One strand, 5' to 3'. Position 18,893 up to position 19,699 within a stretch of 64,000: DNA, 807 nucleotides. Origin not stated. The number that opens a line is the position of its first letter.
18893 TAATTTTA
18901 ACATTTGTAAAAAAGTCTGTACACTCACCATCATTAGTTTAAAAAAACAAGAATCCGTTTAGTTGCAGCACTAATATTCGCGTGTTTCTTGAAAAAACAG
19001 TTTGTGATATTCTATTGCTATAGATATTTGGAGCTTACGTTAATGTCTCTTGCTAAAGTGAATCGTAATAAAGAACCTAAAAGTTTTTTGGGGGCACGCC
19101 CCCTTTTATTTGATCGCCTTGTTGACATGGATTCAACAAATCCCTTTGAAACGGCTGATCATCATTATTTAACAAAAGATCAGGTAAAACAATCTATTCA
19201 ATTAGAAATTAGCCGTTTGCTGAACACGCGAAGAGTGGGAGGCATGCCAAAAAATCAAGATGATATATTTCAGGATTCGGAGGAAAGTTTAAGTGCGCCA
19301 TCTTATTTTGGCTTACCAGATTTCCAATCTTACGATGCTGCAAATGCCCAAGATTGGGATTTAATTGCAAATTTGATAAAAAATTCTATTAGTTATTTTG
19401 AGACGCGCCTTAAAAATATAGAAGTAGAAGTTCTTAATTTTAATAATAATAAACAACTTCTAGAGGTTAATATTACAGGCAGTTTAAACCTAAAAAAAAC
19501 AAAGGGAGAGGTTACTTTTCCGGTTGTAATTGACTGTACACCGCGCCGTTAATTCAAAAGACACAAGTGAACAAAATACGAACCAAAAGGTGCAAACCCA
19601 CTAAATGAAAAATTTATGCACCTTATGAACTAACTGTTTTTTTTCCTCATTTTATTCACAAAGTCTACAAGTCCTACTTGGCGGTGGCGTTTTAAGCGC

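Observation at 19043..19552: Stand-alone T6SS baseplate gene tssE (gp25-like) embedded among housekeeping genes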

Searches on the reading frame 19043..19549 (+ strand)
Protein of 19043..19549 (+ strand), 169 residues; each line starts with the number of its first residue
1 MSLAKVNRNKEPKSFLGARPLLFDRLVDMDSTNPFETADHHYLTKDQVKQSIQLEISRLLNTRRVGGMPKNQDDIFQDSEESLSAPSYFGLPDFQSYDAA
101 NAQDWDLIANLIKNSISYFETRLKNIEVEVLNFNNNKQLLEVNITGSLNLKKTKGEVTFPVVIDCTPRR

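Call 3: search_protein_families(library=pfam, proteins=[window:19043-19549:+], max_evalue=1)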
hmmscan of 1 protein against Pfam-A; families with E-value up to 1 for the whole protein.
window:19043-19549:+ (169 aa): 1 family
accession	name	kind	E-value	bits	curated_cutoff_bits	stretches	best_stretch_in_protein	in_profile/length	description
PF04965.19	GPW_gp25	-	3.7e-13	49.5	27.2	1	47-150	2-93/96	Baseplate wedge protein gp25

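Call 4: search_protein_families(library=ncbifam, proteins=[window:19043-19549:+], max_evalue=1)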
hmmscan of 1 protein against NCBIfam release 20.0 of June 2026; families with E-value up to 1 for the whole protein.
window:19043-19549:+ (169 aa): 1 family
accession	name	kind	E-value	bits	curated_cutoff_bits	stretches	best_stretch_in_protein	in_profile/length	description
TIGR03357.1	VI_zyme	equivalog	1.4e-23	83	53.2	1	20-164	2-126/133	type VI secretion system baseplate subunit TssE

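Call 6: find_homologous_proteins(query=window:19043-19549:+)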
Query window:19043-19549:+ (169 aa): 11 proteins with E <= 0.001 among 44 candidates.
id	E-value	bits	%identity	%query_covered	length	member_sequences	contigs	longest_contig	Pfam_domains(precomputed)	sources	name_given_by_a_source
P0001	7.3e-102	356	95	100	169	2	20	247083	PF04965.20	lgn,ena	-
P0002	7.9e-95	333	89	100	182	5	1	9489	PF04965.20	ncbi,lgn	-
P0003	1.7e-91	322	86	100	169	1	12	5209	PF04965.20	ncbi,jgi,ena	-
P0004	2.8e-91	322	85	100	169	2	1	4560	PF04965.20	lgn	-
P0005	1.2e-89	316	83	100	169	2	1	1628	PF04965.20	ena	-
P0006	1.2e-88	313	84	100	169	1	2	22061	PF04965.20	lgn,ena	-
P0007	5.4e-86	304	79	100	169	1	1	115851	PF04965.20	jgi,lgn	jgi:type VI secretion system lysozyme-like protein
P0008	9.5e-45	170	53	93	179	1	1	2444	PF04965.20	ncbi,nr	ncbi:MAG: type VI secretion system baseplate subunit TssE [Alphaproteobacteria bacterium]|nr:type VI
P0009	2.8e-44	169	54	96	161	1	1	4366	PF04965.20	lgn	-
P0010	1.1e-37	147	51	96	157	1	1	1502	PF04965.20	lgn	-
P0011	8.2e-37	145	52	98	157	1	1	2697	PF04965.20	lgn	-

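Call 7: find_encoding_contigs(protein=window:19043-19549:+, flank=10000, max_places=6)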
Protein window:19043-19549:+ (169 aa): 5 contigs read that carry it; 5 places shown.
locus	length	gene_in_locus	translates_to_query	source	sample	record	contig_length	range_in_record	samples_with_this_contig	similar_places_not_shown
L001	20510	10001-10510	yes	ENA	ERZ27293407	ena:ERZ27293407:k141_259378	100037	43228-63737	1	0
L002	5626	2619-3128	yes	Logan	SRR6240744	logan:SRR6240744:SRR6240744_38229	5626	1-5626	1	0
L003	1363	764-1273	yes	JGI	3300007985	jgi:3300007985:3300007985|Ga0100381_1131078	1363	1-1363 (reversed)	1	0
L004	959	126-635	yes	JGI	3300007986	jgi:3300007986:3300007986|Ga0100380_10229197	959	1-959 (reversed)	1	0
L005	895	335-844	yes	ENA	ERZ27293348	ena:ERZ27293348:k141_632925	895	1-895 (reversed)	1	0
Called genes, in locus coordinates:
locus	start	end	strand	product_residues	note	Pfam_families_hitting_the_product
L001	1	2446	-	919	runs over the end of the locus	PF00521:DNA_topoisoIV, PF03989:DNA_gyraseA_C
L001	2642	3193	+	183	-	PF01699:Na_Ca_ex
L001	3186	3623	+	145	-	PF06965:Na_H_antiport_1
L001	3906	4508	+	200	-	PF00578:AhpC-TSA, PF08534:Redoxin, PF10417:1-cysPrx_C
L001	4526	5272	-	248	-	PF02592:Vut_1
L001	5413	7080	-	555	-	PF00118:Cpn60_TCP1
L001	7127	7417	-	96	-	PF00166:Cpn10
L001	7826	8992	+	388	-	-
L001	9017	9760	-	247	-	PF00483:NTP_transferase, PF12804:NTP_transf_3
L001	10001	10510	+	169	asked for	PF04965:GPW_gp25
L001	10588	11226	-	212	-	PF00625:Guanylate_kin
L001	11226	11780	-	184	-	PF01327:Pep_deformylase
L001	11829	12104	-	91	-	PF01809:YidD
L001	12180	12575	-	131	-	PF09945:DUF2177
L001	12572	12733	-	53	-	-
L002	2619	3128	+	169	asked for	PF04965:GPW_gp25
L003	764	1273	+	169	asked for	PF04965:GPW_gp25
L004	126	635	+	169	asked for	PF04965:GPW_gp25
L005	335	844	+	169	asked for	PF04965:GPW_gp25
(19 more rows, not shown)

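Call 8: find_related_loci(query=window:19043-19549:+, collection=genome_contigs, flank=10000)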
Query window:19043-19549:+ (169 aa) in genome_contigs; peptide patterns used: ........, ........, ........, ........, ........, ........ (x = any residue, [..] = any of these).
88 stretches matched a pattern; 1 encode a relative of the query (tblastn E <= 1e-3); 1 distinct loci.
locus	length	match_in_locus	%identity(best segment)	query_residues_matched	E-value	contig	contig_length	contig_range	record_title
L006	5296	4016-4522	87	1-169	1e-102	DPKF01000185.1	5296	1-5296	MAG TPA_asm: Holosporales bacterium isolate UBA11393 contig_170860, whole genome shotgun sequence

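Call 9: find_encoding_contigs(protein=P0007, flank=10000, max_places=3)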
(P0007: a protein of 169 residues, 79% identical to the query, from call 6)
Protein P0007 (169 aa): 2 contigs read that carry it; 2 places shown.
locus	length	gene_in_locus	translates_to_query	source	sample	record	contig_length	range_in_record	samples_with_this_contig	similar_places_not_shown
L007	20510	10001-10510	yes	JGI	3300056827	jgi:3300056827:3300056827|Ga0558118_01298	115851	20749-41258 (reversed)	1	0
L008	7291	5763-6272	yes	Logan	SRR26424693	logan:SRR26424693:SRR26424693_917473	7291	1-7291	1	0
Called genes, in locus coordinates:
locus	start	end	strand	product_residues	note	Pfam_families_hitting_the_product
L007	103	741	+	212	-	-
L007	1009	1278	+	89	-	-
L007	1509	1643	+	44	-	-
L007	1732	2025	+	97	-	-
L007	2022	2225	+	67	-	PF05717:TnpB_IS66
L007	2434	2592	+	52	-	-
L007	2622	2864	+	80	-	PF13005:zf-IS66, PF03050:DDE_Tnp_IS66 (weak)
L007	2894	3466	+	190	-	PF03050:DDE_Tnp_IS66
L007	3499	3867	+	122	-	PF03050:DDE_Tnp_IS66, PF13817:DDE_Tnp_IS66_C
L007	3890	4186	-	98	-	-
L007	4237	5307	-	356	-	PF01820:Dala_Dala_lig_N, PF02222:ATP-grasp, PF07478:Dala_Dala_lig_C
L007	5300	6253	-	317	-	PF02511:Thy1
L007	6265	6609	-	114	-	-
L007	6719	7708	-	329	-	PF00849:PseudoU_synth_2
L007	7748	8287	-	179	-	PF00034:Cytochrom_C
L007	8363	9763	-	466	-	PF05618:RimB-like, PF18030:Rimk_N, PF02655:ATP-grasp_3 (weak), PF02955:GSH-S_ATP, PF08443:RimK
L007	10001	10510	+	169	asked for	PF04965:GPW_gp25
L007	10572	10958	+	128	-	-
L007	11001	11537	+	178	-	-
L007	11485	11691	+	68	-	PF13817:DDE_Tnp_IS66_C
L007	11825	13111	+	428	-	PF13414:TPR_11 (faint)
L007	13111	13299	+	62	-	-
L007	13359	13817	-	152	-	PF00665:rve, PF13683:rve_3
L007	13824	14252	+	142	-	-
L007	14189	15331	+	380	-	-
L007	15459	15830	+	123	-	PF00312:Ribosomal_S15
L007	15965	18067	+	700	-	PF01138:RNase_PH, PF03725:RNase_PH_C, PF03726:PNPase, PF01138:RNase_PH, PF00013:KH_1, PF00575:S1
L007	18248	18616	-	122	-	PF03050:DDE_Tnp_IS66, PF13817:DDE_Tnp_IS66_C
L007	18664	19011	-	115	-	-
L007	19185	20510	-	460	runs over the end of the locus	PF00072:Response_reg, PF00158:Sigma54_activat, PF14532:Sigma54_activ_2, PF25601:AAA_lid_14, PF02954:HTH_8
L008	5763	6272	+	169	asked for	PF04965:GPW_gp25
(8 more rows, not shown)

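Call 12: find_encoding_contigs(protein=P0009, flank=10000, max_places=3)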
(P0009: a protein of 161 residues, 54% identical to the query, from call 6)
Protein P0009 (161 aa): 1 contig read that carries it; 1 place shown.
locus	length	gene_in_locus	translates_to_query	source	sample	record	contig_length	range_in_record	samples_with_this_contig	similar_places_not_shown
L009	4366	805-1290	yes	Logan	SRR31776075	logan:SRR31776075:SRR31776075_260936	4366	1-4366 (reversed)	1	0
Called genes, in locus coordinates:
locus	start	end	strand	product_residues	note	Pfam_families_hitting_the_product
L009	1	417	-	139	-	?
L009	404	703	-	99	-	PF09538:FYDLN_acid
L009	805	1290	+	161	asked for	PF04965:GPW_gp25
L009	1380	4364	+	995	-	?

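Call 20: search_protein_families(library=ncbifam, proteins=[L009:1380-4364:+, L007:10572-10955:+, L007:11001-11534:+, L007:11825-13108:+], max_evalue=1)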
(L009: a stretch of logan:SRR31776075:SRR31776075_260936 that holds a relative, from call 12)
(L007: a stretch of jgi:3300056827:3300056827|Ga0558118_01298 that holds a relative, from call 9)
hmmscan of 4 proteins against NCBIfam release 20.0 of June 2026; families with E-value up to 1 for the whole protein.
L009:1380-4364:+ (995 aa): 98 families (the best 25 are shown)
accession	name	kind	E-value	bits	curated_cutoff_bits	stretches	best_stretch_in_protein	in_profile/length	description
NF005291.0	PRK06814.1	equivalog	0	1078.9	1349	1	4-995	5-987/1140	acyl-[ACP]--phospholipid O-acyltransferase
NF006386.0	PRK08633.1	equivalog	4.1e-177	591.1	1221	1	7-969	6-962/1147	acyl-[ACP]--phospholipid O-acyltransferase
NF005959.0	PRK08043.1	equivalog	1.3e-161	539.3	886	1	432-995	6-559/719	bifunctional acyl-ACP--phospholipid O-acyltransferase/long-chain-fatty-acid--ACP ligase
NF004971.0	PRK06334.1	equivalog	2.2e-42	145.3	847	1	681-960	66-345/539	long chain fatty acid--[acyl-carrier-protein] ligase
NF004837.0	PRK06187.1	subfamily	5.2e-33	114.1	476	1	629-972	5-349/531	long-chain-fatty-acid--CoA ligase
NF004114.0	PRK05605.1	equivalog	3.1e-29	101.7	766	1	793-974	213-398/575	long-chain-fatty-acid--CoA ligase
TIGR01733.1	AA-adenyl-dom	subfamily_domain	3.9e-26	91.8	317.4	1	660-960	1-281/409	amino acid adenylation domain-containing protein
NF008397.0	PRK11195.1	equivalog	7.8e-25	87.8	297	1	10-412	3-385/414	lysophospholipid transporter LplT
NF005714.0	PRK07529.1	subfamily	6.9e-23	80.8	632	1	655-976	60-400/640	acyl-CoA synthetase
NF005702.0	PRK07514.1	subfamily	8.7e-23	80.4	558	1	633-978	5-333/506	malonyl-CoA synthase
TIGR03098.1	ligase_PEP_1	hypoth_equivalog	1e-22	80.3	592.35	1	649-953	17-315/517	acyl-CoA ligase (AMP-forming), exosortase A system-associated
NF004229.0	PRK05677.1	subfamily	2.4e-21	75.8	879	1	746-995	153-410/563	long-chain-fatty-acid--CoA ligase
NF006181.0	PRK08314.1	subfamily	7e-21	74.1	705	1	630-962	23-366/563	long-chain-fatty-acid--CoA ligase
NF004758.0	PRK06087.1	equivalog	1.9e-20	72.8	736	1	639-966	32-355/548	medium-chain fatty-acid--CoA ligase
TIGR02262.1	benz_CoA_lig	subfamily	2.6e-20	72.7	375.25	1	635-980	7-343/508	benzoate-CoA ligase family protein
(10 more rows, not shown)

L007:10572-10955:+ (128 aa): 0 families

L007:11001-11534:+ (178 aa): 0 families

L007:11825-13108:+ (428 aa): 2 families
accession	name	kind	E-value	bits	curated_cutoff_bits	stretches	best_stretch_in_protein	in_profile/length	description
NF000684.0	PRK00034.3-4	equivalog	0.0089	16.3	97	0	378-418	15-55/97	Asp-tRNA(Asn) amidotransferase subunit GatC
TIGR01102.1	yscR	equivalog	0.06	13.1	208.6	1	11-127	31-145/202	type III secretion system export apparatus subunit SctR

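Call 24: find_encoding_contigs(protein=P0006, flank=10000, max_places=2)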
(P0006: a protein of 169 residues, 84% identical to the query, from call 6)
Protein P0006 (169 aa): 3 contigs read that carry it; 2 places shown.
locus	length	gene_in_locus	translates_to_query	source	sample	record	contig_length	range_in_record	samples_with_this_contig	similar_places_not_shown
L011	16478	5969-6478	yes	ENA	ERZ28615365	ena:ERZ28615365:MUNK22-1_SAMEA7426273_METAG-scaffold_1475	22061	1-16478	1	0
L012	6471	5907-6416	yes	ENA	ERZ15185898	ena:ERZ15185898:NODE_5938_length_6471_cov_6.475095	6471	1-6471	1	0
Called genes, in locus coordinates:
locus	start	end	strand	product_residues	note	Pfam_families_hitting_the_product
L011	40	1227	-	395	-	PF01702:TGT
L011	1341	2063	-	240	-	PF17746:SfsA_N, PF03749:SfsA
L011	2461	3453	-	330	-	PF13407:Peripla_BP_4 (faint), PF04392:ABC_sub_bind, PF13458:Peripla_BP_6 (weak)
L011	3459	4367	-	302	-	PF13407:Peripla_BP_4 (faint), PF04392:ABC_sub_bind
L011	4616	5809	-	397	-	PF00890:FAD_binding_2, PF01134:GIDA (weak), PF01266:DAO, PF03486:HI0933_like, PF05834:Lycopene_cycl, PF07992:Pyr_redox_2, PF12831:FAD_oxidored, PF22780:HI0933_like_1st, +3 more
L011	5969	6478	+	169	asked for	PF04965:GPW_gp25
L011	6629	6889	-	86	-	-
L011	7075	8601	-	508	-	-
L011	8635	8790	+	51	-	-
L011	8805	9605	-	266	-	PF00557:Peptidase_M24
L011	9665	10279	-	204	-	PF00163:Ribosomal_S4, PF01479:S4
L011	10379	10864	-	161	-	PF02075:RuvC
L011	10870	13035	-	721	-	PF05954:Phage_GPD, PF04717:Phage_base_V, PF20093:DUF6484 (weak), PF22178:Gp5_trimer_C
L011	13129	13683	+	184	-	PF18306:LDcluster4, PF03641:Lysine_decarbox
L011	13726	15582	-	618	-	PF13522:GATase_6, PF13537:GATase_7, PF01380:SIS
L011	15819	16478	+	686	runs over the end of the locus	PF00111:Fer2, PF13510:Fer2_4, PF10588:NADH-G_4Fe-4S_3, PF22117:Fer4_Nqo3, PF22151:Fer4_NDSU1, PF00384:Molybdopterin, PF09326:NADH_dhqG_C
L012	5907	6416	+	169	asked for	PF04965:GPW_gp25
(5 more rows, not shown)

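Call 26: search_dna_similar(query=window:19043-19549:+, collection=plasmids, mode=protein, max_evalue=0.001, max_rows=15)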
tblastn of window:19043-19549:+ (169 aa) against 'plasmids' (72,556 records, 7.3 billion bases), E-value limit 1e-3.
Records with a match: 15; places in all: 15; records where one place covers at least 80% of the query: 7.
Best place of each record, by identity: <60% 15.
By first word of the organism name: Azospirillum 8; Rhizobium 3; Paraburkholderia 2; Cupriavidus 1; Gemmatirosa 1.
By predicted mobility (MOB-suite, as given by PLSDB): non-mobilizable 12; mobilizable 3.
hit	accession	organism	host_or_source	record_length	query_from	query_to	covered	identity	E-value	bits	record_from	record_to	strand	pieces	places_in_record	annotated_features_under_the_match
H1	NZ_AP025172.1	Cupriavidus sp. P-10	-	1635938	17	159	85%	33.1%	3e-8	59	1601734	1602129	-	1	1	none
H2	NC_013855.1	Azospirillum sp. B510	-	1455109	11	167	93%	29.4%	3e-6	53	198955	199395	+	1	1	record has no annotation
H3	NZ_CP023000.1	Rhizobium sp. 11515TR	Cell culture,agricultural soil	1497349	12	169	93%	25.9%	2e-4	48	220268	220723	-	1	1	record has no annotation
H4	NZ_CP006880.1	Rhizobium gallicum bv. gallicum R602sp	Phaseolus vulgaris,whole ...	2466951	22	169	88%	27.0%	3e-4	47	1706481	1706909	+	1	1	record has no annotation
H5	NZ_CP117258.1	Rhizobium tumorigenes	Rubus sp.,pure bacterial culture,Aerial ...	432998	12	169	93%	24.5%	5e-4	47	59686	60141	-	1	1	tssE: type VI secretion system baseplate subunit TssE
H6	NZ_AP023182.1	Paraburkholderia sp. PGU19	Physopelta gutta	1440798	12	164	91%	24.8%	4e-4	47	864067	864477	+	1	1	record has no annotation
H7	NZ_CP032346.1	Azospirillum brasilense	soil sample,Agricultural field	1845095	11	130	71%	30.1%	7e-7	55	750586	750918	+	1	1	record has no annotation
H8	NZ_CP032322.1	Azospirillum argentinense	soil sample,Agricultural field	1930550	11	130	71%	30.1%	1e-6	54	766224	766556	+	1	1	record has no annotation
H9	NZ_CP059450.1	Azospirillum brasilense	Prokaryotes,soil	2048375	11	130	71%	30.1%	1e-6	54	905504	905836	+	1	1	none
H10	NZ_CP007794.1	Azospirillum argentinense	Triticum aestivum L.,Root,wheat ...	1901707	11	130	71%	30.1%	1e-6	54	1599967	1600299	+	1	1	record has no annotation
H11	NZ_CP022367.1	Azospirillum sp. TSH58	single cell,paddy soils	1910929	11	130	71%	30.1%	1e-6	54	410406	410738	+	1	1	record has no annotation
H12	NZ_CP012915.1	Azospirillum brasilense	Digitaria eriantha,microbe,root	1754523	11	130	71%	30.1%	2e-6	54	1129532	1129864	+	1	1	none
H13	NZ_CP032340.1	Azospirillum brasilense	soil sample,Agricultural field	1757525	11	130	71%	30.1%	2e-6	54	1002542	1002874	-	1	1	none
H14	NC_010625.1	Paraburkholderia phymatum STM815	-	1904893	22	128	63%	32.7%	9e-6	52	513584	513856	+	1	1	record has no annotation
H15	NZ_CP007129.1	Gemmatirosa kalamazoonensis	-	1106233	20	166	87%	23.5%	2e-4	47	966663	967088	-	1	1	record has no annotation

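Call 28: get_annotated_region(hit=H5, flank=20000)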
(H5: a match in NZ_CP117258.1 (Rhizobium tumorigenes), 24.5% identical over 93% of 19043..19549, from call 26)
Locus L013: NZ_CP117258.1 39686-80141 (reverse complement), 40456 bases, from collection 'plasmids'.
description: Rhizobium tumorigenes strain 1078 plasmid unnamed1, complete sequence
organism: Rhizobium tumorigenes (NCBI taxid 2041385)
taxonomy: Bacteria; Pseudomonadota; Alphaproteobacteria; Hyphomicrobiales; Rhizobiaceae; Rhizobium; Rhizobium tumorigenes
host: -; source: Rubus sp.,pure bacterial culture,Aerial tumor; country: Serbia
typing (MOB-suite, as given by PLSDB): non-mobilizable
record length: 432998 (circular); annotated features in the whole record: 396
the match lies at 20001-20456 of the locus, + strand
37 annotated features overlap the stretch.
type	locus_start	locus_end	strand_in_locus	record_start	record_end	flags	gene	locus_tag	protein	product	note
CDS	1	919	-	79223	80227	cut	-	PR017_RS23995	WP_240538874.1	DUF2169 domain-containing protein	-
CDS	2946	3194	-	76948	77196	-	-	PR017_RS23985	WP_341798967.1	PAAR domain-containing protein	-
CDS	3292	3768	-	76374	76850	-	-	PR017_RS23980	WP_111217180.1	SMI1/KNR4 family protein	-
CDS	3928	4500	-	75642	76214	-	-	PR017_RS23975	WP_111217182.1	SMI1/KNR4 family protein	GO:0042546 - cell wall biogenesis [Evidence IEA]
CDS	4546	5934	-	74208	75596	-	-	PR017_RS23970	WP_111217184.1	HNH/ENDO VII family nuclease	-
CDS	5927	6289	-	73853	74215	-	-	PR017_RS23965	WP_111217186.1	hypothetical protein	-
CDS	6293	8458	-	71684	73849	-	tssI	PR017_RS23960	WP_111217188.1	type VI secretion system tip protein TssI/VgrG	GO:0033103 - protein secretion by the type VI secretion system [Evidence IEA]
CDS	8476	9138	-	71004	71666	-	-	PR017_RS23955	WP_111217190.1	contact-dependent growth inhibition system immunity protein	-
CDS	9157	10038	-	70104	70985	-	-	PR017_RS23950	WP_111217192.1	RNase A-like domain-containing protein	-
CDS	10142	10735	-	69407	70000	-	-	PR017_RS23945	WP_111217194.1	hypothetical protein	-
CDS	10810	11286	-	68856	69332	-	-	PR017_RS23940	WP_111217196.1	type VI secretion system tube protein Hcp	-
CDS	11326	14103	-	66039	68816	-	tssH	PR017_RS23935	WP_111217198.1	type VI secretion system ATPase TssH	GO:0033103 - protein secretion by the type VI secretion system [Evidence IEA]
CDS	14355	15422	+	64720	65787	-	tssA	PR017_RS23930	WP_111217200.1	type VI secretion system protein TssA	-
CDS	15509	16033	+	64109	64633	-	tssB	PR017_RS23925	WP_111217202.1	type VI secretion system contractile sheath small subunit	GO:0033103 - protein secretion by the type VI secretion system [Evidence IEA]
CDS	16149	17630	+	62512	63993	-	tssC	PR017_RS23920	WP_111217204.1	type VI secretion system contractile sheath large subunit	GO:0033103 - protein secretion by the type VI secretion system [Evidence IEA]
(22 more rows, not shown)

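Call 29: get_annotated_region(hit=H1, flank=20000)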
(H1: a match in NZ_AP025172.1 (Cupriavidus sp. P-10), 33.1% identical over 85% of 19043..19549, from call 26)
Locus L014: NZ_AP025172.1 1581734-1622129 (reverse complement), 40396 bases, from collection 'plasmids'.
description: Cupriavidus sp. P-10 plasmid pMTS1, complete sequence
organism: Cupriavidus sp. P-10 (NCBI taxid 2027911)
taxonomy: Bacteria; Pseudomonadota; Betaproteobacteria; Burkholderiales; Burkholderiaceae; Cupriavidus; Cupriavidus sp. P-10
host: -; source: -; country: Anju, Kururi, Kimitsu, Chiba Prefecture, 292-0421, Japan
typing (MOB-suite, as given by PLSDB): non-mobilizable
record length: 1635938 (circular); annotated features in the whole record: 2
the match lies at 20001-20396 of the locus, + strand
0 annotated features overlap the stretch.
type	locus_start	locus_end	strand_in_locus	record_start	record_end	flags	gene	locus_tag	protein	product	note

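Call 33: find_related_loci(query=A1, collection=metagenome_contigs, flank=10000)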
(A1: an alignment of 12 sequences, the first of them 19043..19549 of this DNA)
Query A1 (169 aa) in metagenome_contigs; peptide patterns used: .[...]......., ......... (x = any residue, [..] = any of these).
93 stretches matched a pattern; 13 encode a relative of the query (tblastn E <= 1e-3); 13 distinct loci.
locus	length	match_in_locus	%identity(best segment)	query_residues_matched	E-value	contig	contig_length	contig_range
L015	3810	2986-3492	86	1-169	2e-100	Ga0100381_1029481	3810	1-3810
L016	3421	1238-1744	86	1-169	6e-101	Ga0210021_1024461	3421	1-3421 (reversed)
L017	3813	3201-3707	86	1-169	2e-100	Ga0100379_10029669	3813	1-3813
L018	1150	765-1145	32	12-146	2e-19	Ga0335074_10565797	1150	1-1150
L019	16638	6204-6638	30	13-168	3e-13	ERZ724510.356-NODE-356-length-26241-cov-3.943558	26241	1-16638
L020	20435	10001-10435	30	13-168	3e-13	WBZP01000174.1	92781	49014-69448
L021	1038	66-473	32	7-148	2e-11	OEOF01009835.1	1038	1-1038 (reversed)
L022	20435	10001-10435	28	13-168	2e-10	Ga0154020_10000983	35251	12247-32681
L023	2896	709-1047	32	7-128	6e-9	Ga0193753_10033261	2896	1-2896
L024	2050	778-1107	32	10-128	3e-8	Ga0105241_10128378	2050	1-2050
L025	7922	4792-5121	31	10-128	5e-8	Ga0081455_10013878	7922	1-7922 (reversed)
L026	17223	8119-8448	32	10-128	6e-8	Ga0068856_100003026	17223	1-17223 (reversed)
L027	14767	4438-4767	32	10-128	6e-8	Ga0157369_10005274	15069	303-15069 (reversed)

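Call 34: predict_structure(alignment_id=A1)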
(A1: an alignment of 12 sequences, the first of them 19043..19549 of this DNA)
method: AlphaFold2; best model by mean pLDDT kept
length: 169 residues; sequences in the alignment: 12
mean_pLDDT: 54.6   pTM: 0.48
mean pLDDT of the five models: 54.6, 52.7, 52.2, 52.0, 50.8
residues with pLDDT >= 90: 0; 70-90: 56; 50-70: 27; < 50: 86
segments of 3 or more residues with pLDDT < 50: 1-49, 58-92
pLDDT, mean of each block of 10 residues (from residue 1): 33 36 37 36 44 51 35 39 33 60 82 75 81 80 75 67 64
secondary structure, 60 per line:
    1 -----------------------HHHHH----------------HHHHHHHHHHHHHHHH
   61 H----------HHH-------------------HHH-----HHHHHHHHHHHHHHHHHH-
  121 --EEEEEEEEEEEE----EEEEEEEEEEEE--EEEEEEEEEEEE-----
elements in order: H24-28 H45-61 H102-119 E123-134 E139-150 E153-164
